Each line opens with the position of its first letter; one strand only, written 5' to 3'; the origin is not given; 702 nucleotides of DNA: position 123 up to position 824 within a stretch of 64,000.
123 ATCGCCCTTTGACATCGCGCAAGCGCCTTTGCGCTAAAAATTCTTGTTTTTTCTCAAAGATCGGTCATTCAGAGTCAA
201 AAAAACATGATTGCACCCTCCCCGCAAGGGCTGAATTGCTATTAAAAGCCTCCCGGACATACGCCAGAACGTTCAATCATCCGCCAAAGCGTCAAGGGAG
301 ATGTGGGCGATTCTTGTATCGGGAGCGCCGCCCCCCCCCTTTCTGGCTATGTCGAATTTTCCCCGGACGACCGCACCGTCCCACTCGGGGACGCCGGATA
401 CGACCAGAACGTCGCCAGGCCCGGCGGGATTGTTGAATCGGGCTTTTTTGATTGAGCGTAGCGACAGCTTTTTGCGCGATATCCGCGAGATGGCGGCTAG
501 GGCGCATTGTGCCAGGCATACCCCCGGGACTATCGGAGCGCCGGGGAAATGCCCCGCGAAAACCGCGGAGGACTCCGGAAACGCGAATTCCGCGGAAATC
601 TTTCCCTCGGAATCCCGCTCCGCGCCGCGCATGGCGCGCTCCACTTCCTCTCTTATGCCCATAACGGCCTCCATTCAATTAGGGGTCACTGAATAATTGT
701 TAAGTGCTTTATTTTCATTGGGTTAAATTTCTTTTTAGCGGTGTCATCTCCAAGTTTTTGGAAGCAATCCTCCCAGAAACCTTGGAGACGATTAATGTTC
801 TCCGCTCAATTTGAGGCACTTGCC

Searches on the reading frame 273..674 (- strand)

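Call 38: search_protein_families(library=pfam, proteins=[window:273-674:-], max_evalue=0.001)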
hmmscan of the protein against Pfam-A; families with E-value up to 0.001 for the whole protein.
window:273-674:- (133 aa): 1 family
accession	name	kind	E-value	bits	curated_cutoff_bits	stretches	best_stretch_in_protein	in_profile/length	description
PF07977.19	FabA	-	8.1e-06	25.9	23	1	21-88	22-101/138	FabA-like domain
